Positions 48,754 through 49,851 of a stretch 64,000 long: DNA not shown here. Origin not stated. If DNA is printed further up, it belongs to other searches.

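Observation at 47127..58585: Four tandem copies of a convergent pair: exported SNase-PLD fusion + PAPS-reductase-family PP-loop enzyme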

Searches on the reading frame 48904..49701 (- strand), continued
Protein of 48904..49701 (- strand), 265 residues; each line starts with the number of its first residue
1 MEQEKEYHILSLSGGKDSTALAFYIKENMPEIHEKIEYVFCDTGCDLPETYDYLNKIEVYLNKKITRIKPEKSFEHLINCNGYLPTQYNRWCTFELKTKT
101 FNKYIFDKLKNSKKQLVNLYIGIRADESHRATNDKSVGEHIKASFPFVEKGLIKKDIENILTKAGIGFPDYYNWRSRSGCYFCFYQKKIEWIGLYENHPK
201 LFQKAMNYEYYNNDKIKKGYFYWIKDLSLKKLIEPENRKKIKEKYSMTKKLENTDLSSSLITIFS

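Call 30: get_annotated_region(hit=H8, flank=7000)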
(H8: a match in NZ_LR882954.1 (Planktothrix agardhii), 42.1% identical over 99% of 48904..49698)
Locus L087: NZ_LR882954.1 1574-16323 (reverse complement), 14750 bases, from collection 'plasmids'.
description: Planktothrix agardhii strain No.976 plasmid p2
organism: Planktothrix agardhii (NCBI taxid 1160)
taxonomy: Bacteria; Cyanobacteriota; Cyanophyceae; Oscillatoriales; Microcoleaceae; Planktothrix; Planktothrix agardhii
host: -; source: -; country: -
typing (MOB-suite, as given by PLSDB): non-mobilizable
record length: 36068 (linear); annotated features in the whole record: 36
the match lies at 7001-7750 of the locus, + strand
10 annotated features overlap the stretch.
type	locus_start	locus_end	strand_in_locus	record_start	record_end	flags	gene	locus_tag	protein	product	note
CDS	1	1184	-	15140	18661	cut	-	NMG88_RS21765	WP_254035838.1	hypothetical protein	-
CDS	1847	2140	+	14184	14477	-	-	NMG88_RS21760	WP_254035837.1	HNH endonuclease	-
CDS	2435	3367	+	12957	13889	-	-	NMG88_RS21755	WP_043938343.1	DUF4007 family protein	-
CDS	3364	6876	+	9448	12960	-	-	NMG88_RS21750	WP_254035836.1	hypothetical protein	-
CDS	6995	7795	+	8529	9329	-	-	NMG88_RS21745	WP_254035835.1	phosphoadenosine phosphosulfate reductase family protein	-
CDS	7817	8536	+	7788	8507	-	-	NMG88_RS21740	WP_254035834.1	hypothetical protein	-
CDS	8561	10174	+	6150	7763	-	-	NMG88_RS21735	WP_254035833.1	hypothetical protein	-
CDS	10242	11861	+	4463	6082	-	-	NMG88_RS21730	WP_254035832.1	DEAD/DEAH box helicase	-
CDS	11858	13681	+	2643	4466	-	-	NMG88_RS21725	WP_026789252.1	ATP-binding protein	-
CDS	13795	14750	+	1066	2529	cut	-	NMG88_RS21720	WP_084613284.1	DUF2779 domain-containing protein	-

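Call 31: get_annotated_region(hit=H15, flank=7000)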
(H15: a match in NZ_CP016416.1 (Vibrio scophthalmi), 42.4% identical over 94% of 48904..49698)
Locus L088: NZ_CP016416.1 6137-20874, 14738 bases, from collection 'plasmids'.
description: Vibrio scophthalmi strain VS-05 plasmid pVS127, complete sequence
organism: Vibrio scophthalmi (NCBI taxid 45658)
taxonomy: Bacteria; Pseudomonadota; Gammaproteobacteria; Vibrionales; Vibrionaceae; Vibrio; Vibrio scophthalmi
host: -; source: Paralichthys olivaceus,cell culture; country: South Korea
typing (MOB-suite, as given by PLSDB): conjugative; replicon rep_cluster_1060; relaxase MOBH; mating-pair formation MPF_G
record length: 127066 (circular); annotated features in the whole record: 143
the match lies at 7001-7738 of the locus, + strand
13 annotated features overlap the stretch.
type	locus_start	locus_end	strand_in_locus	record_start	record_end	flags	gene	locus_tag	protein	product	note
CDS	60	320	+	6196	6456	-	-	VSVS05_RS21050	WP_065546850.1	DUF4282 domain-containing protein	-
CDS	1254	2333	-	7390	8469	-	-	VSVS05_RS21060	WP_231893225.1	cysteine desulfurase family protein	-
CDS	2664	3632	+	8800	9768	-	-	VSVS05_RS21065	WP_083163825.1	DUF4007 family protein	-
CDS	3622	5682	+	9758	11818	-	-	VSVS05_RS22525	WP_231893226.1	hypothetical protein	-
CDS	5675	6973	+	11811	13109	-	-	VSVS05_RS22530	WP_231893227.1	hypothetical protein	-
CDS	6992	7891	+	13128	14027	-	-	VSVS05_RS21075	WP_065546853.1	phosphoadenosine phosphosulfate reductase family protein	-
CDS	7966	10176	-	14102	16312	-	-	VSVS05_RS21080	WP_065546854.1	DUF262 domain-containing protein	-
CDS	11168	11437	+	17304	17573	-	-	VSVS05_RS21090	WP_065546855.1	helix-turn-helix domain-containing protein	-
CDS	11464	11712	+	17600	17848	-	-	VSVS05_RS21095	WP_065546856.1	hypothetical protein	-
CDS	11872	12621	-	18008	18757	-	-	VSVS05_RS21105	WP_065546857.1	nuclease-related domain-containing protein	-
CDS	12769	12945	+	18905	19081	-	-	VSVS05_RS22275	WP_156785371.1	hypothetical protein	-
CDS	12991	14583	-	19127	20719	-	-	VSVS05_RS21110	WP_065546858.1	conjugal transfer protein TraG N-terminal domain-containing protein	-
CDS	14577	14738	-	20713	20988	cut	-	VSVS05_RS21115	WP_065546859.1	hypothetical protein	-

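Call 42: search_protein_families(library=padloc, proteins=[L066:6610-7980:+, L043:86-1498:+, L016:6596-7996:+, L084:6739-7992:+, L085:4528-7971:+, L085:3438-4538:+], max_evalue=0.01)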
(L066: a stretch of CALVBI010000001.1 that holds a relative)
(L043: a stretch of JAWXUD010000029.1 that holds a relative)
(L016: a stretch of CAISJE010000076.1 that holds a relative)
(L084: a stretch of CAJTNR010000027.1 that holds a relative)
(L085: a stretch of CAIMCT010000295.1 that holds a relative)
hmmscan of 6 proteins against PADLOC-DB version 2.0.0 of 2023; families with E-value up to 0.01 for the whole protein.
L066:6610-7980:+ (456 aa): 11 families
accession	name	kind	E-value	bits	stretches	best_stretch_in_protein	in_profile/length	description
PDLC02779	SspC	-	2.7e-41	139.4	1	130-416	748-1052/1054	SspC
PDLC02781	SspC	-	7.4e-41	137.9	1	123-446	741-1080/1104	SspC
PDLC02778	SspC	-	1.3e-38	130.4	1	134-419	752-1051/1053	SspC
PDLC02780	SspC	-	1e-36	124.4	1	88-420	693-1028/1045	SspC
PDLC02775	SspC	-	1.1e-34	117.4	1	87-416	717-1060/1064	SspC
PDLC02774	SspC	-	2.6e-24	83.1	1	152-419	747-1030/1065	SspC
PDLC02777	SspC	-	6.8e-22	75.4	1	102-412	717-1040/1097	SspC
PDLC02770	SspC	-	6.4e-21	72.2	1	102-417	703-1039/1047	SspC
PDLC02776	SspC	-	7.2e-18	61.8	1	123-435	675-1005/1039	SspC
PDLC02773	SspC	-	4.5e-17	59.3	1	162-409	747-1008/1011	SspC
PDLC02478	BrxC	-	9.9e-07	24.7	1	149-414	785-1060/1108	BrxC-PglY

L043:86-1498:+ (470 aa): 14 families
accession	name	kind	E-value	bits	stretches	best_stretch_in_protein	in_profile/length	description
PDLC02778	SspC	-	1.1e-42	143.8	1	164-434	766-1051/1053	SspC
PDLC02779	SspC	-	1.2e-41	140.6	1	163-432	769-1053/1054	SspC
PDLC02780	SspC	-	7.9e-41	138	1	163-448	752-1041/1045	SspC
PDLC02781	SspC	-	1.3e-38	130.4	1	163-439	769-1062/1104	SspC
PDLC02775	SspC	-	1.9e-33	113.3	1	166-432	779-1061/1064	SspC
PDLC02774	SspC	-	3.3e-32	109.2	1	163-438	744-1034/1065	SspC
PDLC02770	SspC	-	3e-26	89.9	1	163-434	751-1041/1047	SspC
PDLC02777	SspC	-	3.2e-23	79.8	1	164-427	766-1040/1097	SspC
PDLC02776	SspC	-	2.2e-19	66.8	1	160-440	700-998/1039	SspC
PDLC02773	SspC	-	8.2e-15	51.9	1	168-419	737-1003/1011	SspC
PDLC02772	SspC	-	3.3e-10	36.6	1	164-414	788-1049/1123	SspC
PDLC02478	BrxC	-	1.8e-08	30.5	1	163-310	785-933/1108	BrxC-PglY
PDLC02976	WH_III-A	-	0.00022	19.9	1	7-77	8-77/104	-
PDLC02974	WH_III-A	-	0.00074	17.8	1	27-67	25-65/101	-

L016:6596-7996:+ (466 aa): 12 families
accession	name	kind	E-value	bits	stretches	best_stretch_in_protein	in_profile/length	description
PDLC02781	SspC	-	6e-46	154.7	1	137-433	747-1063/1104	SspC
PDLC02779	SspC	-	7.4e-46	154.5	1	139-427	749-1053/1054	SspC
PDLC02778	SspC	-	6.7e-44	147.9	1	155-429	763-1051/1053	SspC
PDLC02780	SspC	-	7.9e-42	141.3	1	96-434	693-1032/1045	SspC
PDLC02775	SspC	-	2.6e-40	136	1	111-426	728-1060/1064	SspC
PDLC02774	SspC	-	1.2e-29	100.7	1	149-433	734-1034/1065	SspC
PDLC02777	SspC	-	2e-28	97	1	110-422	717-1040/1097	SspC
PDLC02773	SspC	-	1e-23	81.3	1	141-419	717-1008/1011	SspC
PDLC02770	SspC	-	8.4e-22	75.1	1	149-428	742-1040/1047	SspC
PDLC02776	SspC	-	1.5e-21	74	1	115-423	660-986/1039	SspC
PDLC02478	BrxC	-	2e-09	33.6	1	150-333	778-960/1108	BrxC-PglY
PDLC02974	WH_III-A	-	0.0035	15.6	1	36-75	26-65/101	-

L084:6739-7992:+ (417 aa): 9 families
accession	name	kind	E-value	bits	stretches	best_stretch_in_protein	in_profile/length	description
PDLC02780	SspC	-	4.9e-22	75.8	1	103-389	712-1033/1045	SspC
PDLC02779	SspC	-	3.2e-15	53.1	1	120-377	746-1049/1054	SspC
PDLC02778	SspC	-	2.8e-12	43.2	1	132-382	754-1050/1053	SspC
PDLC02781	SspC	-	2.2e-11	40.3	1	114-381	740-1057/1104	SspC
PDLC02775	SspC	-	1.1e-07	28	1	126-325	759-978/1064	SspC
PDLC02770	SspC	-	3.2e-07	26.8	1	115-382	724-1040/1047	SspC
PDLC02774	SspC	-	6.1e-07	25.6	1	128-385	729-1033/1065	SspC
PDLC02777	SspC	-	1.4e-06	24.7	1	116-277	740-920/1097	SspC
PDLC02773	SspC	-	0.0062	12.5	0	156-271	749-879/1011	SspC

L085:4528-7971:+ (1147 aa): 15 families
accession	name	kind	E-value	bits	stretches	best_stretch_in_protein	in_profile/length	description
PDLC02779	SspC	-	0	1033.3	1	14-1083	1-1051/1054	SspC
PDLC02781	SspC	-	3.7e-246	817.7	1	20-1097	2-1069/1104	SspC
PDLC02478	BrxC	-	2.7e-239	794.9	1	16-1084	8-1062/1108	BrxC-PglY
PDLC02778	SspC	-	8.7e-222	736.8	1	18-1086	1-1050/1053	SspC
PDLC02775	SspC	-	4.4e-215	714.7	1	8-1081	3-1057/1064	SspC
PDLC02780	SspC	-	1.1e-201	670.5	1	8-1088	1-1028/1045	SspC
PDLC02774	SspC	-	9.1e-163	541.5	1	18-1066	1-1009/1065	SspC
PDLC02777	SspC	-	1.1e-136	455.5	1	20-1090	2-1050/1097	SspC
PDLC02773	SspC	-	7.8e-133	442.6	1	20-1074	2-1005/1011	SspC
PDLC02776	SspC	-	4.6e-125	416.6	1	172-1067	99-972/1039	SspC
PDLC02770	SspC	-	3e-114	381.2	1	14-1081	2-1035/1047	SspC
PDLC02772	SspC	-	5.1e-92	307.5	2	20-844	13-828/1123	SspC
PDLC02771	SspC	-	1.1e-78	263.3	3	382-765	441-815/828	SspC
PDLC02477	BrxC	-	1.3e-05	21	0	264-403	298-437/1419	BrxC-PglY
PDLC02475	BrxC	-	0.0021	13.8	1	186-398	237-435/937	BrxC-PglY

L085:3438-4538:+ (366 aa): 10 families
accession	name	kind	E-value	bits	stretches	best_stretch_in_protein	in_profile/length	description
PDLC02768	SspB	-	1.2e-85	285.4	1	63-358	2-295/295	SspB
PDLC02769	SspB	-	2.8e-84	280.9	1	63-345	2-280/282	SspB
PDLC02766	SspB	-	9.6e-76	252.8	1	62-344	1-282/285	SspB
PDLC02764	SspB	-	1.8e-53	179.7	1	64-342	1-268/276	SspB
PDLC02760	SspB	-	1.8e-46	156.9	1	61-342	1-268/269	SspB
PDLC02762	SspB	-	7e-40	135.2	1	63-359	2-292/293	SspB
PDLC02765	SspB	-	2e-34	118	1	63-343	3-284/292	SspB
PDLC02763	SspB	-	3.4e-26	90.5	1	60-346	3-266/279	SspB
PDLC02761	SspB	-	7.1e-23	79.4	2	147-345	114-321/340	SspB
PDLC02767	SspB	-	1.7e-21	75.1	1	60-339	4-291/295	SspB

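Call 43: search_protein_families(library=pfam, proteins=[L066:6610-7980:+, L043:86-1498:+, L016:6596-7996:+, L084:6739-7992:+, L085:4528-7971:+, L085:3438-4538:+, L085:8780-9967:+, L085:9978-14510:+], max_evalue=0.01)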
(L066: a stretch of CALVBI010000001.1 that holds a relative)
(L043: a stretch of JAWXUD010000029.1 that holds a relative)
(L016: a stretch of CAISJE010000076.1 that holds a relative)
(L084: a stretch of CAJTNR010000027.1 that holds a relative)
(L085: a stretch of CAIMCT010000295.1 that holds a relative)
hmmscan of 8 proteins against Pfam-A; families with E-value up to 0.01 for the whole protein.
L066:6610-7980:+ (456 aa): 0 families

L043:86-1498:+ (470 aa): 0 families

L016:6596-7996:+ (466 aa): 1 family
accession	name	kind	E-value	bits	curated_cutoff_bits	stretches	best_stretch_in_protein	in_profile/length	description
PF24409.1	wHTH-PRTase_assc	-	0.0013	19.2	27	1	18-74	6-57/83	wHTH-PRTase associated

L084:6739-7992:+ (417 aa): 0 families

L085:4528-7971:+ (1147 aa): 1 family
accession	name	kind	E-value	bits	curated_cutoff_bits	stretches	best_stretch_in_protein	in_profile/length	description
PF10923.14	BrxC_BrxD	-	0.0018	17.7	22.2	1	170-212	215-257/414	BREX system ATP-binding protein BrxC/D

L085:3438-4538:+ (366 aa): 1 family
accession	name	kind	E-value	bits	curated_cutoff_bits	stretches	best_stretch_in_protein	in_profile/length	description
PF13182.11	DUF4007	-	1.3e-80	271.1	27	1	64-358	1-288/288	Protein of unknown function (DUF4007)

L085:8780-9967:+ (395 aa): 3 families
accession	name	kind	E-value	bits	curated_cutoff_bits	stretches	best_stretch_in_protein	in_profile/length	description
PF00266.25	Aminotran_5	-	4.5e-73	246.8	21.5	1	16-375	1-368/371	Aminotransferase class-V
PF00155.27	Aminotran_1_2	-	0.00011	21.9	19.7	1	74-189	66-187/361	Aminotransferase class I and II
PF01053.26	Cys_Met_Meta_PP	-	0.0036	16.4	27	1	53-213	47-198/381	Cys/Met metabolism PLP-dependent enzyme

L085:9978-14510:+ (1510 aa): 6 families
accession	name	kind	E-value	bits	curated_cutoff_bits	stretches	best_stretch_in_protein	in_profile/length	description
PF00069.31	Pkinase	-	2.7e-57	194.6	31.7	2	415-624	45-255/263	Protein kinase domain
PF07714.23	PK_Tyr_Ser-Thr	-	1.1e-22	81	23.1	1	415-621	48-250/258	Protein tyrosine and serine/threonine kinase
PF08378.17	NERD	-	1.7e-14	54.7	22.1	1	195-293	16-111/111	Nuclease-related domain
PF01636.29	APH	-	4.7e-05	23.7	23.2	1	759-803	152-198/239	Phosphotransferase enzyme family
PF19974.5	TCAD9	-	0.00058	19.6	40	1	735-802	260-324/429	Ternary complex associated domain 9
PF20720.3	nSTAND3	-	0.0056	16.8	27.2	0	979-1006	15-42/155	Novel STAND NTPase 3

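Call 70: predict_structure(alignment_id=A1)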
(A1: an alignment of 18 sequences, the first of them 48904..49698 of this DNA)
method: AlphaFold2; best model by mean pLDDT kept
length: 264 residues; sequences in the alignment: 18
mean_pLDDT: 84.6   pTM: 0.83
mean pLDDT of the five models: 84.6, 83.8, 83.5, 83.2, 80.8
residues with pLDDT >= 90: 143; 70-90: 75; 50-70: 34; < 50: 12
segments of 3 or more residues with pLDDT < 50: 257-264
pLDDT, mean of each block of 10 residues (from residue 1): 80 92 98 97 93 97 97 89 81 92 84 80 91 66 94 96 93 83 84 95 81 55 72 94 85 51 39
secondary structure, 60 per line:
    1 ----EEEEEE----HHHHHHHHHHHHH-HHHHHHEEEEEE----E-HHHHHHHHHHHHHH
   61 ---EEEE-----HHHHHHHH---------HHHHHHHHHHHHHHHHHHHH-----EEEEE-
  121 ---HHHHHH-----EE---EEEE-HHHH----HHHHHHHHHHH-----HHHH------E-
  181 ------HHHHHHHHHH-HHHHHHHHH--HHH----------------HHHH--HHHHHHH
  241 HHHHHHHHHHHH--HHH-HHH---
elements in order: E5-10 H15-27 H29-34 E35-40 H47-60 E64-67 H73-80 H90-109 E115-119 H124-129 E140-143 H145-148 H153-163 H169-172 H187-196 H198-206 H228-231 H234-252

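Call 73: fold_search(model_id=the predicted structure, library=pdb)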
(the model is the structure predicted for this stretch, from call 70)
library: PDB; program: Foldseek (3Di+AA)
matches with E <= 10: 984; with E <= 0.001: 63
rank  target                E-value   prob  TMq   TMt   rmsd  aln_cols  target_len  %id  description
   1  7rge                  1.5e-06  1.00  0.48  0.61   4.0       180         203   15  Crystal structure of phosphoadenylyl-sulfate (PAPS) reductase from Candida auris, phosphate complex (released 2021-07-28)
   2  2goy_A                2.9e-06  1.00  0.47  0.55   4.3       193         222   17  Crystal structure of assimilatory adenosine 5'-phosphosulfate reductase with bound APS (released 2006-09-19)
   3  1sur                  3.9e-06  1.00  0.49  0.59   3.6       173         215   17  PHOSPHO-ADENYLYL-SULFATE REDUCTASE (released 1999-05-11)
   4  6vpu_E                7.5e-06  1.00  0.51  0.59   3.9       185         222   18  1.90 Angstrom Resolution Crystal Structure Phosphoadenosine Phosphosulfate Reductase (CysH) from Vibrio vulnificus (released 2021-02-10)
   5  6vpu_F                8.0e-06  1.00  0.49  0.56   3.9       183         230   17  1.90 Angstrom Resolution Crystal Structure Phosphoadenosine Phosphosulfate Reductase (CysH) from Vibrio vulnificus (released 2021-02-10)
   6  2o8v_A                1.0e-05  1.00  0.50  0.57   3.9       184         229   16  PAPS reductase in a covalent complex with thioredoxin C35A (released 2007-03-27)
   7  6vpu_H                1.0e-05  1.00  0.49  0.57   3.9       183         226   17  1.90 Angstrom Resolution Crystal Structure Phosphoadenosine Phosphosulfate Reductase (CysH) from Vibrio vulnificus (released 2021-02-10)
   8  6vpu_G                1.4e-05  1.00  0.48  0.54   4.0       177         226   16  1.90 Angstrom Resolution Crystal Structure Phosphoadenosine Phosphosulfate Reductase (CysH) from Vibrio vulnificus (released 2021-02-10)
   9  6vpu_A                1.4e-05  1.00  0.47  0.55   4.3       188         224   16  1.90 Angstrom Resolution Crystal Structure Phosphoadenosine Phosphosulfate Reductase (CysH) from Vibrio vulnificus (released 2021-02-10)
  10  6vpu_C                1.5e-05  1.00  0.48  0.59   4.0       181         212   16  1.90 Angstrom Resolution Crystal Structure Phosphoadenosine Phosphosulfate Reductase (CysH) from Vibrio vulnificus (released 2021-02-10)
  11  2oq2_B                1.5e-05  1.00  0.46  0.48   4.8       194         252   15  Crystal structure of yeast PAPS reductase with PAP, a product complex (released 2008-01-15)
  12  6vpu_D                2.6e-05  1.00  0.47  0.53   4.3       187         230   16  1.90 Angstrom Resolution Crystal Structure Phosphoadenosine Phosphosulfate Reductase (CysH) from Vibrio vulnificus (released 2021-02-10)
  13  7sbc_A                2.6e-05  1.00  0.41  0.24   5.0       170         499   15  Crystal structure of a GMP synthase from Acinetobacter baumannii AB5075-UW (released 2021-10-06)
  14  6vpu_B                2.8e-05  1.00  0.49  0.55   4.0       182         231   18  1.90 Angstrom Resolution Crystal Structure Phosphoadenosine Phosphosulfate Reductase (CysH) from Vibrio vulnificus (released 2021-02-10)
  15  4bwv_A                3.2e-05  1.00  0.45  0.51   5.1       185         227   15  Structure of Adenosine 5-prime-phosphosulfate Reductase apr-b from Physcomitrella Patens (released 2013-11-27)
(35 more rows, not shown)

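Call 81: list_cluster_members(proteins=[P0001, P0121, P0241])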
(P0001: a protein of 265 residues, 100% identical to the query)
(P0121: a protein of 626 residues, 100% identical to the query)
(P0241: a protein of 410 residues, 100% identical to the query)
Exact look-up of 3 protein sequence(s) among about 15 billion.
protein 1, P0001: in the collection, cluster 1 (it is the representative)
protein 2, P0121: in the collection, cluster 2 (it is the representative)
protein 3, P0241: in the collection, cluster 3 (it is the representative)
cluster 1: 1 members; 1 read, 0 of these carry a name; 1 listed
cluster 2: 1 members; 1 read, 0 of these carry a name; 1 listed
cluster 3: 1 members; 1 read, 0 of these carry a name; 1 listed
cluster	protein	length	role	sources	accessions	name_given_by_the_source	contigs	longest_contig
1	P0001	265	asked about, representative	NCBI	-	-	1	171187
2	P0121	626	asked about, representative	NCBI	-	-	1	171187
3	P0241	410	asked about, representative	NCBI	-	-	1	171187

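Call 82: find_related_loci(query=A1, collection=viral_contigs, flank=5000)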
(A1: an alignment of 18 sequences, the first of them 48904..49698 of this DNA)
Query A1 (264 aa) in viral_contigs; peptide patterns used: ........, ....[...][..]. (x = any residue, [..] = any of these).
221 stretches matched a pattern; 122 encode a relative of the query (tblastn E <= 1e-3); the best 80 are kept; 80 distinct loci.
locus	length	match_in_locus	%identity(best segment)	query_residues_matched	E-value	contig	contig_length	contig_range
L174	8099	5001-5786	53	3-263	3e-89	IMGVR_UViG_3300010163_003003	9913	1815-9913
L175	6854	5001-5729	45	7-263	1e-66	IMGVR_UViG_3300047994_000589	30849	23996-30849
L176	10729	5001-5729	45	7-263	1e-66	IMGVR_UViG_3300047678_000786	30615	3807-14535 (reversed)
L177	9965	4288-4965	46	7-248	1e-64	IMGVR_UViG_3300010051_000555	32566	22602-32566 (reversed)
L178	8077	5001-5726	45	7-263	3e-64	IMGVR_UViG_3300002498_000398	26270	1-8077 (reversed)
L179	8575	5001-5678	44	5-244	5e-63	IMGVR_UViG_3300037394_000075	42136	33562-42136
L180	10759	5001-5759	40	1-262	2e-62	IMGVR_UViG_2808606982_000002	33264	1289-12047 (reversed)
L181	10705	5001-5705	45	7-255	4e-62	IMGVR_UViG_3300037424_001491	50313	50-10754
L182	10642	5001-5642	47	7-233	1e-60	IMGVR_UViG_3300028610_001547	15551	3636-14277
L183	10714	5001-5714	41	1-233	2e-53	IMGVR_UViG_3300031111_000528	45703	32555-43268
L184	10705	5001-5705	44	4-229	1e-50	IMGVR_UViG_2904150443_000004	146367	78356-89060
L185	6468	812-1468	37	4-208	2e-38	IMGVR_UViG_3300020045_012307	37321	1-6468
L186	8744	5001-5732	40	2-247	7e-56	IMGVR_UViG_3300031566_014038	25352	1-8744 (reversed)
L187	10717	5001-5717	30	7-225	4e-30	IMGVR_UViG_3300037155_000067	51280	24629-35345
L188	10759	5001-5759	28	2-234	6e-29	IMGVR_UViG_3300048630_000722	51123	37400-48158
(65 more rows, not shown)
